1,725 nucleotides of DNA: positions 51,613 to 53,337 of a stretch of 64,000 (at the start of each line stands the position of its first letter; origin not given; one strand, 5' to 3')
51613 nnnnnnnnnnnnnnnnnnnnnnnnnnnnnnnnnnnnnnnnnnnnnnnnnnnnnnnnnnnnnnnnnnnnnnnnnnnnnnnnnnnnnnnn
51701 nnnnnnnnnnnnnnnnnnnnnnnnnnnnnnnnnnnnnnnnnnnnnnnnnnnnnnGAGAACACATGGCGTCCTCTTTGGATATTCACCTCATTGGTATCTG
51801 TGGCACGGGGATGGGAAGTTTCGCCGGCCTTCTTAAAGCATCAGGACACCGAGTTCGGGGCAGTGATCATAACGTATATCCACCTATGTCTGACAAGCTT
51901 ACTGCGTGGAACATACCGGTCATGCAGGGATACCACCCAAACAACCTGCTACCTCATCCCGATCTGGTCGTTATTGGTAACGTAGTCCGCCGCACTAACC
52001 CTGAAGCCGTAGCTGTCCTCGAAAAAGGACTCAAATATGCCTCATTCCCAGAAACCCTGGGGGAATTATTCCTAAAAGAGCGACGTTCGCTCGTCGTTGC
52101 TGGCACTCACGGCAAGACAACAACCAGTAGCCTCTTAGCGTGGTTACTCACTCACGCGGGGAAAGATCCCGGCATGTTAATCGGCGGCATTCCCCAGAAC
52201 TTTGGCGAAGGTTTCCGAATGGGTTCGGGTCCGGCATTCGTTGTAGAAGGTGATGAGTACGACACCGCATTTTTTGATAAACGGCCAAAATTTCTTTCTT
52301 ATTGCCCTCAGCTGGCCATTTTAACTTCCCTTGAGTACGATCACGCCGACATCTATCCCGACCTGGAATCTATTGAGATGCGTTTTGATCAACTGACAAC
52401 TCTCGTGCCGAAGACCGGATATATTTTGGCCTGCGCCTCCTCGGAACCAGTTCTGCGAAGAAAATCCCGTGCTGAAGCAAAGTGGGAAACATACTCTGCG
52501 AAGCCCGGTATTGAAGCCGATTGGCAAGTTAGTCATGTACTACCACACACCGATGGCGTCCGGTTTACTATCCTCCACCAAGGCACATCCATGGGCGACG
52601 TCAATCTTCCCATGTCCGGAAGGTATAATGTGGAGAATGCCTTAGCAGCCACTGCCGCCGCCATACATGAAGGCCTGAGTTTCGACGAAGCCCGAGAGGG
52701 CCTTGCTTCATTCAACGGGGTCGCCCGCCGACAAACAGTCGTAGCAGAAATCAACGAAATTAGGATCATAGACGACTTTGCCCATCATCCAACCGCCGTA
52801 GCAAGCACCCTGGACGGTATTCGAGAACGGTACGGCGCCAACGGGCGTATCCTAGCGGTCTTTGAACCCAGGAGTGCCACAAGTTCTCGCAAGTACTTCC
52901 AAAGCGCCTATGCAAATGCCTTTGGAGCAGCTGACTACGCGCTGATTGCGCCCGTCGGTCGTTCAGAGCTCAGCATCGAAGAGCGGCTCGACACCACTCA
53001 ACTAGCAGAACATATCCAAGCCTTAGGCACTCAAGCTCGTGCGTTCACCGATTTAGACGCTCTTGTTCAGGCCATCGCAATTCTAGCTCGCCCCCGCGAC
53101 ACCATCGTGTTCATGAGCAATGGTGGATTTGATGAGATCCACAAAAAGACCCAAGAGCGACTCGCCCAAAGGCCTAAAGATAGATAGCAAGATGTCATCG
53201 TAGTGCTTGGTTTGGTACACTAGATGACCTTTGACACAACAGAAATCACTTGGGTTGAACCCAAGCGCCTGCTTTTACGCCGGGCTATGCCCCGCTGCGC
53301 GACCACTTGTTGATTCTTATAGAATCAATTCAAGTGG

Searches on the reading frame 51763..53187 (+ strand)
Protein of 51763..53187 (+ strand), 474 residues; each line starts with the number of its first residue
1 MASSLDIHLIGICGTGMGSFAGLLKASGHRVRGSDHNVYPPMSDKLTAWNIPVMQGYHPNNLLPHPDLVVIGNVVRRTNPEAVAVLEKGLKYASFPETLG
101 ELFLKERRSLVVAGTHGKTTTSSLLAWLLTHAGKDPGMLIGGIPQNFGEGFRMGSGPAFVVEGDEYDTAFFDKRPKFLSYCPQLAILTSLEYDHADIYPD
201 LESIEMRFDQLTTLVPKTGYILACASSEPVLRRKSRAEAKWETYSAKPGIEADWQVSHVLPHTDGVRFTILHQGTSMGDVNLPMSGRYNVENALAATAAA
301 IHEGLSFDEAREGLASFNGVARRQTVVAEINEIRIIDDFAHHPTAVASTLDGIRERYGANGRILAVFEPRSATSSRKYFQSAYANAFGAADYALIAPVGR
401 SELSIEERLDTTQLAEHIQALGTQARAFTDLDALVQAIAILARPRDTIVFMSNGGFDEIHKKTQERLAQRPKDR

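Call 16: search_protein_families(library=pfam, proteins=[window:51763-53187:+])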
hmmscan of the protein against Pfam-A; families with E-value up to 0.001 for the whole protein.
window:51763-53187:+ (474 aa): 3 families
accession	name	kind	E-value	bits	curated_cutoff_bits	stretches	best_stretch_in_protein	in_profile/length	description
PF08245.18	Mur_ligase_M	-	1.2e-19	71.5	24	1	112-300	1-200/200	Mur ligase middle domain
PF01225.30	Mur_ligase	-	1.2e-18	67.7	21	1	7-104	2-92/95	Mur ligase family, catalytic domain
PF02875.26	Mur_ligase_C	-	6.1e-18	66.3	28.4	1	322-454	1-127/127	Mur ligase, glutamate ligase domain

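Call 19: find_encoding_contigs(protein=window:51763-53187:+, flank=10000, max_places=6)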
Protein window:51763-53187:+ (474 aa): 1 contig read that carries it; 1 place shown.
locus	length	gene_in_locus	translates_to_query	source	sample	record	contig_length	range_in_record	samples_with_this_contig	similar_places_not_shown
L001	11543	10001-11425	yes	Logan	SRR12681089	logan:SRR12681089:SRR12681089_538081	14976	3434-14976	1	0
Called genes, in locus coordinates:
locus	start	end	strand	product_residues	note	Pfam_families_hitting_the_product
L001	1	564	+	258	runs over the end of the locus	PF02469:Fasciclin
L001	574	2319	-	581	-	PF16697:Yop-YscD_cpl, PF00498:FHA, PF01590:GAF, PF13185:GAF_2, PF02518:HATPase_c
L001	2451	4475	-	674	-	PF13948:DUF4215, PF13415:Beta-prop_FBX42, PF24981:Beta-prop_ATRN-LZTR1, PF24996:NANM (faint), PF24681:Kelch_KLHDC2_KLHL20_DRC7, PF01344:Kelch_1 (weak), PF13415:Beta-prop_FBX42, PF24681:Kelch_KLHDC2_KLHL20_DRC7, +3 more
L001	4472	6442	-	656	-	-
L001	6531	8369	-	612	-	PF01636:APH (faint), PF00069:Pkinase, PF07714:PK_Tyr_Ser-Thr, PF03109:ABC1 (weak), PF17667:Pkinase_fungal (faint)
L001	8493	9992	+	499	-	PF02518:HATPase_c, PF13589:HATPase_c_3 (weak), PF00072:Response_reg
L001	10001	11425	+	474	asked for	PF01225:Mur_ligase, PF08245:Mur_ligase_M, PF02875:Mur_ligase_C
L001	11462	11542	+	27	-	?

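Call 23: find_homologous_proteins(query=window:51763-53187:+, max_evalue=1e-30)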
Query window:51763-53187:+ (474 aa): 8000 proteins with E <= 1e-30 among 8000 candidates; the best 120 are listed.
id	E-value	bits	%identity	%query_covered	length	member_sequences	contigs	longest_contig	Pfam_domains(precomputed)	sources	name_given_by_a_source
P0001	0.0e+0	1074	100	100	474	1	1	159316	PF02875.27,PF08245.19,PF01225.31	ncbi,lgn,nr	ncbi:MAG: UDP-N-acetylmuramate:L-alanyl-gamma-D-glutamyl-meso-diaminopimelate ligase [Myxococcales b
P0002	7.3e-214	729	67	99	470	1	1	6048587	PF02875.27,PF08245.19,PF01225.31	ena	-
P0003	1.4e-210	718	68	97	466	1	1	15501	PF02875.27,PF08245.19,PF01225.31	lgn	-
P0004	1.5e-210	718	67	99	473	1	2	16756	PF02875.27,PF08245.19,PF01225.31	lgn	-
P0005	1.1e-206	705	67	98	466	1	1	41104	PF02875.27,PF08245.19,PF01225.31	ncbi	ncbi:MAG: UDP-N-acetylmuramate:L-alanyl-gamma-D-glutamyl-meso-diaminopimelate ligase [Myxococcota ba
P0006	4.0e-203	694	65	98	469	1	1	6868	PF02875.27,PF08245.19,PF01225.31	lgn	-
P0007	5.2e-201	687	65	99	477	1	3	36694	PF02875.27,PF08245.19,PF01225.31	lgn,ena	-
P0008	7.3e-201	686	64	99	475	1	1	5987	PF02875.27,PF08245.19,PF01225.31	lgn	-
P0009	1.2e-199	682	65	99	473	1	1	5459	PF02875.27,PF08245.19,PF01225.31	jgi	jgi:UDP-N-acetylmuramate: L-alanyl-gamma-D-glutamyl-meso-diaminopimelate ligase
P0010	6.6e-193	660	62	98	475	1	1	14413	PF02875.27,PF08245.19,PF01225.31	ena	-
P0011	7.7e-187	640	62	98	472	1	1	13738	PF02875.27,PF08245.19,PF01225.31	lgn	-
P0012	1.6e-185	635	62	99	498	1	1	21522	PF02875.27,PF08245.19,PF01225.31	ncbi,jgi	jgi:UDP-N-acetylmuramate: L-alanyl-gamma-D-glutamyl-meso-diaminopimelate ligase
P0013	1.1e-184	633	61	98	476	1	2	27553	PF02875.27,PF08245.19,PF01225.31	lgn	-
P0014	3.4e-183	628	61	98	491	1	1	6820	PF02875.27,PF08245.19,PF01225.31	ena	-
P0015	4.4e-183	627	62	98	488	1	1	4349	PF02875.27,PF08245.19,PF01225.31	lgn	-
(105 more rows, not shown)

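Call 27: find_encoding_contigs(protein=P0002, flank=10000, max_places=3)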
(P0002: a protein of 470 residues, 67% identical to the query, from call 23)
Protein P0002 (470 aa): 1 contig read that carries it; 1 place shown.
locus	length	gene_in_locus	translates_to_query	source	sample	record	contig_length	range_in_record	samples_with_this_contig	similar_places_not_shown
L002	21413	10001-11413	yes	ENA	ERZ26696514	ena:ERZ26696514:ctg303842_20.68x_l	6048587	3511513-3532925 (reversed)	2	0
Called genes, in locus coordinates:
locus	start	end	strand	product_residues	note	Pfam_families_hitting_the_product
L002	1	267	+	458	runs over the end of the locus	PF01554:MatE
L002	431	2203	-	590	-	PF16697:Yop-YscD_cpl, PF00498:FHA, PF01590:GAF, PF13185:GAF_2, PF13492:GAF_3 (weak), PF02518:HATPase_c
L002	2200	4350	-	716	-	PF13948:DUF4215 (weak), PF24681:Kelch_KLHDC2_KLHL20_DRC7, PF24981:Beta-prop_ATRN-LZTR1, PF13415:Beta-prop_FBX42, PF13415:Beta-prop_FBX42, PF24681:Kelch_KLHDC2_KLHL20_DRC7, PF24981:Beta-prop_ATRN-LZTR1, PF01344:Kelch_1 (weak), +5 more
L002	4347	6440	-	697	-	-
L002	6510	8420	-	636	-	PF00069:Pkinase, PF07714:PK_Tyr_Ser-Thr, PF03109:ABC1 (weak)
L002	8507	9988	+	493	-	PF02518:HATPase_c, PF13589:HATPase_c_3 (weak), PF00072:Response_reg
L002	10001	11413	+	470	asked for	PF01225:Mur_ligase, PF08245:Mur_ligase_M, PF02875:Mur_ligase_C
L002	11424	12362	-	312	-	PF01073:3Beta_HSD, PF01370:Epimerase, PF02719:Polysacc_synt_2, PF04321:RmlD_sub_bind (weak), PF05368:NmrA, PF07993:NAD_binding_4 (faint), PF13460:NAD_binding_10, PF16363:GDP_Man_Dehyd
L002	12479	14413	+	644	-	PF00069:Pkinase, PF07714:PK_Tyr_Ser-Thr, PF08308:PEGA (weak)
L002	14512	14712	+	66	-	PF01165:Ribosomal_S21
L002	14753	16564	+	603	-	PF01807:Zn_ribbon_DnaG, PF08275:DNAG_N, PF01751:Toprim, PF13362:Toprim_3, PF13662:Toprim_4, PF13155:Toprim_2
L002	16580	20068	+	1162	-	PF03979:Sigma70_r1_1, PF00140:Sigma70_r1_2, PF04542:Sigma70_r2, PF04539:Sigma70_r3, PF04545:Sigma70_r4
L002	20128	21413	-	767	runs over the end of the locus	PF22085:NorB_cytochrome_c-like, PF00115:COX1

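Call 37: find_related_loci(query=window:51763-53187:+, collection=metagenome_contigs, flank=10000)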
Query window:51763-53187:+ (474 aa) in metagenome_contigs; peptide patterns used: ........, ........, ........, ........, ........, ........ (x = any residue, [..] = any of these).
600 stretches matched a pattern (row limit reached: there are more); 594 encode a relative of the query (tblastn E <= 1e-3); the best 80 are kept; 80 distinct loci.
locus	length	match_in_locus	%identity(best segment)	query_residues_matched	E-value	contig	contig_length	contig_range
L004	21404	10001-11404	49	5-474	2e-139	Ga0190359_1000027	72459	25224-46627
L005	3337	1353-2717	48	7-462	3e-142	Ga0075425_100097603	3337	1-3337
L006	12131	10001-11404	46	1-470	2e-135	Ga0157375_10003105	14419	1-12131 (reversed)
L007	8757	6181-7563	47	7-470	3e-135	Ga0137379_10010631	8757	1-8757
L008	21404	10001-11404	47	1-470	3e-135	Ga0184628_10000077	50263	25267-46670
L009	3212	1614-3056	51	7-467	1e-140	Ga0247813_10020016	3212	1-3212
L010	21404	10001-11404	47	1-470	2e-134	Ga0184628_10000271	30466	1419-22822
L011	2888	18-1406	48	7-472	4e-141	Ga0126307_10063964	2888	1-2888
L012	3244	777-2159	47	7-470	9e-139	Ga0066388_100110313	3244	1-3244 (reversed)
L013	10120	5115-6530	47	1-474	2e-132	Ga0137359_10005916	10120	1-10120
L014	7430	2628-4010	48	7-470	5e-132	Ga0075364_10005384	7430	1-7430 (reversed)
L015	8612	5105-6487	47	7-470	5e-131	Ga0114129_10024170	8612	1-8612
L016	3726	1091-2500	46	1-472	5e-134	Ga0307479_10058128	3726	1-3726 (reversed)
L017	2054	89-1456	46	7-462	6e-139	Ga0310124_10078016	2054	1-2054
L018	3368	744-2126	47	7-470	2e-134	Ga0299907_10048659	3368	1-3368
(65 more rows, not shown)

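Call 39: find_encoding_contigs(protein=P0005, flank=10000, max_places=2)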
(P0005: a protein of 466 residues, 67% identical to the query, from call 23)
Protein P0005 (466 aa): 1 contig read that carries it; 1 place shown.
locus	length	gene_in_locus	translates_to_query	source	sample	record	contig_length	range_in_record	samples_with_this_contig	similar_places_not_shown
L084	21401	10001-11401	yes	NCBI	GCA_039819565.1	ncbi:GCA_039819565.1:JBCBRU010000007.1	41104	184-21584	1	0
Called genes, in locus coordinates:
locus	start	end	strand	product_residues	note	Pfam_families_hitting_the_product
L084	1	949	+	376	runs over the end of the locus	PF02469:Fasciclin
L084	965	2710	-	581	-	PF16697:Yop-YscD_cpl, PF00498:FHA, PF01590:GAF, PF13185:GAF_2, PF13492:GAF_3 (weak), PF02518:HATPase_c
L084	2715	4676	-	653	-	PF13948:DUF4215, PF13948:DUF4215, PF13415:Beta-prop_FBX42, PF24681:Kelch_KLHDC2_KLHL20_DRC7, PF24981:Beta-prop_ATRN-LZTR1, PF24681:Kelch_KLHDC2_KLHL20_DRC7, PF13415:Beta-prop_FBX42, PF24681:Kelch_KLHDC2_KLHL20_DRC7, +6 more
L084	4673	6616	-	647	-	-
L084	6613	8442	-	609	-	PF00069:Pkinase, PF07714:PK_Tyr_Ser-Thr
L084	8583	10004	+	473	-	PF02518:HATPase_c, PF00072:Response_reg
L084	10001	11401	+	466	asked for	PF01225:Mur_ligase, PF08245:Mur_ligase_M, PF02875:Mur_ligase_C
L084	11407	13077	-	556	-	PF02518:HATPase_c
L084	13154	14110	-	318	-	PF01073:3Beta_HSD, PF01370:Epimerase, PF02719:Polysacc_synt_2, PF04321:RmlD_sub_bind, PF05368:NmrA (weak), PF07993:NAD_binding_4 (faint), PF13460:NAD_binding_10, PF16363:GDP_Man_Dehyd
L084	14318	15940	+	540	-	PF00069:Pkinase, PF07714:PK_Tyr_Ser-Thr, PF08308:PEGA (weak)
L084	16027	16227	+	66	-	PF01165:Ribosomal_S21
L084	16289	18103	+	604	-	PF01807:Zn_ribbon_DnaG, PF08275:DNAG_N, PF01751:Toprim, PF13155:Toprim_2, PF13362:Toprim_3, PF13662:Toprim_4, PF10410:DnaB_bind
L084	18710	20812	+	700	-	PF03979:Sigma70_r1_1, PF00140:Sigma70_r1_2, PF04542:Sigma70_r2, PF04539:Sigma70_r3, PF04545:Sigma70_r4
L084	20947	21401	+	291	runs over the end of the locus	PF00561:Abhydrolase_1, PF12697:Abhydrolase_6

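Call 40: find_encoding_contigs(protein=P0004, flank=10000, max_places=2)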
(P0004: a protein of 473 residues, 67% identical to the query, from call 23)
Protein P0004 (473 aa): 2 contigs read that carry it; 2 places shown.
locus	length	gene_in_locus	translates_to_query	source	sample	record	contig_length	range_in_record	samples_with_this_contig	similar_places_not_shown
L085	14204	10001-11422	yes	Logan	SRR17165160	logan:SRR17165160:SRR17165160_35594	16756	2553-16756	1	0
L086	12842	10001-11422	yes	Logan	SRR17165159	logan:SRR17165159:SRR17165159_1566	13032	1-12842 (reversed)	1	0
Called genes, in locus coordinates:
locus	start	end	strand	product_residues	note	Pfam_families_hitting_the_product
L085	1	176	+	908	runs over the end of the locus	?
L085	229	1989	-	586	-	PF16697:Yop-YscD_cpl, PF00498:FHA, PF01590:GAF, PF13185:GAF_2, PF13492:GAF_3 (weak), PF02518:HATPase_c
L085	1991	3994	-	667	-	-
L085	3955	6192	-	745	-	-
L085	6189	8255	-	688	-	PF00069:Pkinase, PF01636:APH (faint), PF07714:PK_Tyr_Ser-Thr, PF03109:ABC1 (weak)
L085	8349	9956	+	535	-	PF02518:HATPase_c, PF00072:Response_reg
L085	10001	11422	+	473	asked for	PF01225:Mur_ligase, PF08245:Mur_ligase_M, PF02875:Mur_ligase_C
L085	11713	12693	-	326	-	PF01073:3Beta_HSD, PF01370:Epimerase, PF02719:Polysacc_synt_2, PF04321:RmlD_sub_bind (weak), PF07993:NAD_binding_4 (faint), PF13460:NAD_binding_10, PF16363:GDP_Man_Dehyd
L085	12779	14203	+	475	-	?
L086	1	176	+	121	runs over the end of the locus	?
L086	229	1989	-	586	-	PF16697:Yop-YscD_cpl, PF00498:FHA, PF01590:GAF, PF13185:GAF_2, PF13492:GAF_3 (weak), PF02518:HATPase_c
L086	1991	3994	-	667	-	-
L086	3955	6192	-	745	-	-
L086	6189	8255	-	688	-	PF00069:Pkinase, PF01636:APH (faint), PF07714:PK_Tyr_Ser-Thr, PF03109:ABC1 (weak)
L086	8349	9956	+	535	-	PF02518:HATPase_c, PF00072:Response_reg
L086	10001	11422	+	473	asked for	PF01225:Mur_ligase, PF08245:Mur_ligase_M, PF02875:Mur_ligase_C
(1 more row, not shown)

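Call 67: list_cluster_members(proteins=[P0001])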
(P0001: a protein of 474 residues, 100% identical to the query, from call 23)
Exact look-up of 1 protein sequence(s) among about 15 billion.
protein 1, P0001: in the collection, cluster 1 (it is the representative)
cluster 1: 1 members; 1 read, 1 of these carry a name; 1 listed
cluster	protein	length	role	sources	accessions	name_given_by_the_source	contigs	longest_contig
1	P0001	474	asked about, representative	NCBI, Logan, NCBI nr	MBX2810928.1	MAG: UDP-N-acetylmuramate:L-alanyl-gamma-D-glutamyl-meso-diaminopimelate ligase ... | UDP-N-acetylmuramate:L-alanyl-gamma-D-glutamyl-meso-diaminopimelate ligase [Myxococcales ...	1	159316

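Call 72: find_encoding_contigs(protein=P0003, flank=10000, max_places=2)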
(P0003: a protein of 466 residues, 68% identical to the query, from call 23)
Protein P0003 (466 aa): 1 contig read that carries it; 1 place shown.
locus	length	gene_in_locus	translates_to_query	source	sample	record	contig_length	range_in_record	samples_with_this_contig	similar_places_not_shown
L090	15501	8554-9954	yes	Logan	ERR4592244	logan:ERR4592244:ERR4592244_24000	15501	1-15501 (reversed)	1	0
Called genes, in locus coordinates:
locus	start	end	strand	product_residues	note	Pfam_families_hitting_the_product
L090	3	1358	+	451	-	?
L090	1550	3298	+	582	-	PF02469:Fasciclin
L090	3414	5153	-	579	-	PF00498:FHA, PF16697:Yop-YscD_cpl, PF01590:GAF, PF13185:GAF_2, PF13492:GAF_3 (weak), PF02518:HATPase_c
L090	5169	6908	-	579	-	PF00069:Pkinase, PF07714:PK_Tyr_Ser-Thr, PF17667:Pkinase_fungal (faint)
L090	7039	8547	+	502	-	PF02518:HATPase_c, PF00072:Response_reg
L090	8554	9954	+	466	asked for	PF01225:Mur_ligase, PF08245:Mur_ligase_M, PF02875:Mur_ligase_C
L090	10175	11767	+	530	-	PF13428:TPR_14 (faint), PF14559:TPR_19 (faint), PF03544:TonB_C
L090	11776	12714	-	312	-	PF01073:3Beta_HSD, PF01370:Epimerase, PF02719:Polysacc_synt_2, PF05368:NmrA (weak), PF07993:NAD_binding_4 (faint), PF13460:NAD_binding_10, PF16363:GDP_Man_Dehyd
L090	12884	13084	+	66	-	PF01165:Ribosomal_S21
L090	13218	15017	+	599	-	PF01807:Zn_ribbon_DnaG, PF08275:DNAG_N, PF01751:Toprim, PF13155:Toprim_2, PF13362:Toprim_3, PF13662:Toprim_4, PF10410:DnaB_bind (faint), PF08278:DnaG_DnaB_bind (weak)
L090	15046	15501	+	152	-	?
